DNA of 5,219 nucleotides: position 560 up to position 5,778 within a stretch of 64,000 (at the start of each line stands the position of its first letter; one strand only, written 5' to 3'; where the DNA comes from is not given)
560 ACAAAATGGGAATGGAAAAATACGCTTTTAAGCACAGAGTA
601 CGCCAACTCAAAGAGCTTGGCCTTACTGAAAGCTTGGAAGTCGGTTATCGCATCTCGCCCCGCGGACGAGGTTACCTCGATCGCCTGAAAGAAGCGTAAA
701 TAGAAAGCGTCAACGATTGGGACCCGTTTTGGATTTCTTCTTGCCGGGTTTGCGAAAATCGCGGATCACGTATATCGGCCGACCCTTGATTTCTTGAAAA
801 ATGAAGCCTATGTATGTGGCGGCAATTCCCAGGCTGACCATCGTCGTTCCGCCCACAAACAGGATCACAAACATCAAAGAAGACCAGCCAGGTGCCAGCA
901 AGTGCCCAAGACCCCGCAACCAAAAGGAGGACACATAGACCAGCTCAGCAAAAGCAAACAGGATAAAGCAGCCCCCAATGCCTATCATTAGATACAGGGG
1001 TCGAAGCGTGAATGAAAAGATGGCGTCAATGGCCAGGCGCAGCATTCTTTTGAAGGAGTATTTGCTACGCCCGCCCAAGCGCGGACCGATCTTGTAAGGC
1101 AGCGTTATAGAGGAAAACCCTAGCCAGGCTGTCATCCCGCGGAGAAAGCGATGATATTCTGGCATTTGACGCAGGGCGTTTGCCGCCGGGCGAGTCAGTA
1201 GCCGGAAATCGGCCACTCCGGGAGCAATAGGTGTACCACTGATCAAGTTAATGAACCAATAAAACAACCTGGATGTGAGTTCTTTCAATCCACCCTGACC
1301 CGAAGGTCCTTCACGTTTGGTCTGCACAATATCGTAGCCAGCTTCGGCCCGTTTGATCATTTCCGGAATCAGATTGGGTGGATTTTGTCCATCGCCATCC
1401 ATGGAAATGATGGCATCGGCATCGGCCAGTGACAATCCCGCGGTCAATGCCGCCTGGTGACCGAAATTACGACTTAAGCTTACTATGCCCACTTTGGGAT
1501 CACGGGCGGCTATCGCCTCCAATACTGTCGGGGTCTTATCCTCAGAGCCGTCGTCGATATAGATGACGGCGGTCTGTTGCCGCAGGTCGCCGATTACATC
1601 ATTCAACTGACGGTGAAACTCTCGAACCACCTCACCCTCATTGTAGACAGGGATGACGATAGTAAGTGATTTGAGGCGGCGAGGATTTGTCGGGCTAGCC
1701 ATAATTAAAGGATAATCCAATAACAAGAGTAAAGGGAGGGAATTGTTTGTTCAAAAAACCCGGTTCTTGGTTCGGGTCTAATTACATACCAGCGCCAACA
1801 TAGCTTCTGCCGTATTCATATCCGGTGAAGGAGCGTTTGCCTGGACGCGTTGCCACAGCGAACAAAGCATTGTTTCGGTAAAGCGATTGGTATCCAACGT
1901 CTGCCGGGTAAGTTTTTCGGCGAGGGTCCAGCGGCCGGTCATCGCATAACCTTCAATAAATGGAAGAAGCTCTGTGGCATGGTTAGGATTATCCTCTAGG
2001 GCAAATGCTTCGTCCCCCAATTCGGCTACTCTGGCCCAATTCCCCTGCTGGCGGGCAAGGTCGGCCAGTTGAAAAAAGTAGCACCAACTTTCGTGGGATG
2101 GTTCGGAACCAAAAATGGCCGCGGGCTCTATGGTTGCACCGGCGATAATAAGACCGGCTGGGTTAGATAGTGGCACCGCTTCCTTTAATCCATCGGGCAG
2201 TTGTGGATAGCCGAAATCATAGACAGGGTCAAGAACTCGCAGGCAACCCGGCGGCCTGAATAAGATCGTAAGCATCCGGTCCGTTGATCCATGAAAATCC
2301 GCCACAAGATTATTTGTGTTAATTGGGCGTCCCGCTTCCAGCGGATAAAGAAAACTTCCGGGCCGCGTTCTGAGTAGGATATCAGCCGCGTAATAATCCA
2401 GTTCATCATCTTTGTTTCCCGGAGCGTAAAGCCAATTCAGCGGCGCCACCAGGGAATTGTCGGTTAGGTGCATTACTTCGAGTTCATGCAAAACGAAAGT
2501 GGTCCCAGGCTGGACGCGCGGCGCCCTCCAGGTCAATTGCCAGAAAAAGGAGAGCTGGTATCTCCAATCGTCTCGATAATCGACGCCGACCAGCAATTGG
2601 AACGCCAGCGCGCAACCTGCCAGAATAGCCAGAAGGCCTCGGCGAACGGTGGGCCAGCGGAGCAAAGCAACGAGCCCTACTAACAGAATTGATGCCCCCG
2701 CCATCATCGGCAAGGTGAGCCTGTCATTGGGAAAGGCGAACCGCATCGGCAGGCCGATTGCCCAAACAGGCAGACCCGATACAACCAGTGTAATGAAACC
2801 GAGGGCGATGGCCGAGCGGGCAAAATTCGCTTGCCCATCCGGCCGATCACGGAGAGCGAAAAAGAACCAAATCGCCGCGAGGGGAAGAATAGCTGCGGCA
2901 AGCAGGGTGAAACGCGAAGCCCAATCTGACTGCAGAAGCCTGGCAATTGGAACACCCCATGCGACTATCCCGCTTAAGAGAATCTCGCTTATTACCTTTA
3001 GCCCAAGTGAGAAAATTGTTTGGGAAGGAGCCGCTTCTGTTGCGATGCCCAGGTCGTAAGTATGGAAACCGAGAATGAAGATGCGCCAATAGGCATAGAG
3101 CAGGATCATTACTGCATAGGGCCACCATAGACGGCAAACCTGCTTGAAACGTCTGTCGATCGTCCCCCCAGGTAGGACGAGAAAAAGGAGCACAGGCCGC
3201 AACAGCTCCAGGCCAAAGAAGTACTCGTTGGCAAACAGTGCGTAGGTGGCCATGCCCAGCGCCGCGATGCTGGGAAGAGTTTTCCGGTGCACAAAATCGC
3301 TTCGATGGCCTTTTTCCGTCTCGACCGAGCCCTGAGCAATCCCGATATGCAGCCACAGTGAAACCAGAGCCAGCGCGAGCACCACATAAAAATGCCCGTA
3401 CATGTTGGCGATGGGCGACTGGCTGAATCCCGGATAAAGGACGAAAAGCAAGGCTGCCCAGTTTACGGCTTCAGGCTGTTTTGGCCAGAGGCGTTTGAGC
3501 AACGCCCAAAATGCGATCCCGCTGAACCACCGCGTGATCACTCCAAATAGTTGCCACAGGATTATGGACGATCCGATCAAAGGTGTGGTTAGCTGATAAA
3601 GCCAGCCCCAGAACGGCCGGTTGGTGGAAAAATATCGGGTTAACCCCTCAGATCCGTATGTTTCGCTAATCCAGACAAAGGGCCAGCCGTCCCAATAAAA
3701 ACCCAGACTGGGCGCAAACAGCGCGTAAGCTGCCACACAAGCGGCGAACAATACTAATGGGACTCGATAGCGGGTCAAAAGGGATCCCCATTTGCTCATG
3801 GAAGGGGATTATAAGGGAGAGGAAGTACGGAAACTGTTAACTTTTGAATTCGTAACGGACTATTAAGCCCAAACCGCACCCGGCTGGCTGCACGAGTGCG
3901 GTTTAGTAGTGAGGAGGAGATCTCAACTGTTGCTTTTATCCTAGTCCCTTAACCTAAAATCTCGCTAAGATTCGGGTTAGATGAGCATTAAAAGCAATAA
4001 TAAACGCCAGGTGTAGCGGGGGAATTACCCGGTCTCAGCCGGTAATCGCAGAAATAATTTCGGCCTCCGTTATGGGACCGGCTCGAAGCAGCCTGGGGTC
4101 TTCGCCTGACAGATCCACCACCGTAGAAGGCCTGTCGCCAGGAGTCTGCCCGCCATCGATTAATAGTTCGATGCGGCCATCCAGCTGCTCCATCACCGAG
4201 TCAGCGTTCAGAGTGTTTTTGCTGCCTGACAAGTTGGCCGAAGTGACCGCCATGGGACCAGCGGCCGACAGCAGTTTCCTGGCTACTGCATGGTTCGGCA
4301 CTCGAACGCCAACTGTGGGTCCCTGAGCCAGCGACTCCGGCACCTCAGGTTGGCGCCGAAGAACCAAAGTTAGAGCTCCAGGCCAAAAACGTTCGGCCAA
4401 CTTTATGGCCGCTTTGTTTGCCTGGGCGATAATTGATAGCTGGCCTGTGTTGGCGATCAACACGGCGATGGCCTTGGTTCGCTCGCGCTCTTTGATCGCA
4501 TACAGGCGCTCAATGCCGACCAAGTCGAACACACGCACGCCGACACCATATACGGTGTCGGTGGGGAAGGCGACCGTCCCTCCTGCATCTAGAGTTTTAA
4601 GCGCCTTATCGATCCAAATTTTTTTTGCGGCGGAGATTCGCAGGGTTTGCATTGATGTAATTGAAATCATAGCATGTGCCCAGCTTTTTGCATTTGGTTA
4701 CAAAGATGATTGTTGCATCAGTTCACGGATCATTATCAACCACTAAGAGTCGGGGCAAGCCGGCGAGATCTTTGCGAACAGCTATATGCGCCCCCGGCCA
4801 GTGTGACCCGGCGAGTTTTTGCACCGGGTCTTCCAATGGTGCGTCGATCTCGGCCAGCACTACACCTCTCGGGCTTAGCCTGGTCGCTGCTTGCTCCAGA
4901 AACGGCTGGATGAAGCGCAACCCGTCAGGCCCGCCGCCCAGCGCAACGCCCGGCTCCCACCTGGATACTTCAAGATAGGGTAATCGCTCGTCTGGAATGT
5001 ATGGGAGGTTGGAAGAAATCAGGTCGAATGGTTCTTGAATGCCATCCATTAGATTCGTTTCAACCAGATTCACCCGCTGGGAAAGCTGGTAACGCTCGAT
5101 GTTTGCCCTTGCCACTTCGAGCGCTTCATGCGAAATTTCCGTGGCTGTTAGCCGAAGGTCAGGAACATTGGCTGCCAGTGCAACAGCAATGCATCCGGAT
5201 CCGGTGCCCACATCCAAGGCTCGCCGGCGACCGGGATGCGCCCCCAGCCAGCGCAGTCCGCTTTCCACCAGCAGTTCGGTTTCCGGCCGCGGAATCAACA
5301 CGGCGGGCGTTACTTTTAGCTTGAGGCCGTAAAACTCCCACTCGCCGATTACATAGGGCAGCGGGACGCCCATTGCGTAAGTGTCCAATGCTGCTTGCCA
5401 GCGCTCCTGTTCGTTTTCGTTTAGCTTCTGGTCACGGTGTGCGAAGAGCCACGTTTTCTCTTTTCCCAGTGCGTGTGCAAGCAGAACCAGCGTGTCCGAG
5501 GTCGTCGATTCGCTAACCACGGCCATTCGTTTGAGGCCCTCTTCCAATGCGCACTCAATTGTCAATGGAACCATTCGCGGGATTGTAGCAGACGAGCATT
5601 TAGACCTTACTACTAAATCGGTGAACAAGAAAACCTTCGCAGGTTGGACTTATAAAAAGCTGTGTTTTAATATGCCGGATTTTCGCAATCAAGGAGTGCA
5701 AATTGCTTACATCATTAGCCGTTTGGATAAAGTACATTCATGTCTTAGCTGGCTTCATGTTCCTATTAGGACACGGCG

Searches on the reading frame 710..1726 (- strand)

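Call 51: search_protein_families(library=pfam, max_evalue=0.00001, proteins=[window:710-1726:-])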
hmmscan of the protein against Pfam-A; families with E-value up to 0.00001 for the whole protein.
window:710-1726:- (338 aa): 1 family
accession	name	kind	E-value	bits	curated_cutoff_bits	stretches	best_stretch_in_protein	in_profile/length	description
PF00535.33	Glycos_transf_2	-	5.1e-28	98.6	23.3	1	22-158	1-139/168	Glycosyl transferase family 2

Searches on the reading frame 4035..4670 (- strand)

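Call 51: search_protein_families(library=pfam, max_evalue=0.00001, proteins=[window:4035-4670:-])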
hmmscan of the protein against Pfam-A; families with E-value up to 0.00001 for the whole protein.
window:4035-4670:- (211 aa): 1 family
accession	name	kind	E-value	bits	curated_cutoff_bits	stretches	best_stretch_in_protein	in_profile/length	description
PF01300.24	Sua5_yciO_yrdC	-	1.4e-50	171.7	25.1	1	26-198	2-178/178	Telomere recombination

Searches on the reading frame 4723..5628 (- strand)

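Call 51: search_protein_families(library=pfam, max_evalue=0.00001, proteins=[window:4723-5628:-])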
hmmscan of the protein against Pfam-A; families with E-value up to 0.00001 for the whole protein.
window:4723-5628:- (301 aa): 8 families
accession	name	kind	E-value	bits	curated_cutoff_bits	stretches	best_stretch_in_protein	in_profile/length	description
PF05175.20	MTS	-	9.3e-14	51.9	23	1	134-210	32-108/170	Methyltransferase small domain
PF17827.6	PrmC_N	-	3e-13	50.6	23.4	1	28-95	3-71/71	PrmC N-terminal domain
PF13649.12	Methyltransf_25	-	1.2e-09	39.2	27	1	138-216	2-82/97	Methyltransferase domain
PF08242.18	Methyltransf_12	-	9.9e-09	36.3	30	1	138-206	1-71/98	Methyltransferase domain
PF06325.19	PrmA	-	2.5e-07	30.9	22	1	134-207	162-233/296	Ribosomal protein L11 methyltransferase (PrmA)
PF13847.12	Methyltransf_31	-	2.9e-07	30.7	27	1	136-223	6-99/145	Methyltransferase domain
PF08241.18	Methyltransf_11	-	4.4e-06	27.7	21.2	1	138-207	1-67/95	Methyltransferase domain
PF05971.18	Methyltransf_10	-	7.3e-06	26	23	1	132-209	101-186/299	RNA methyltransferase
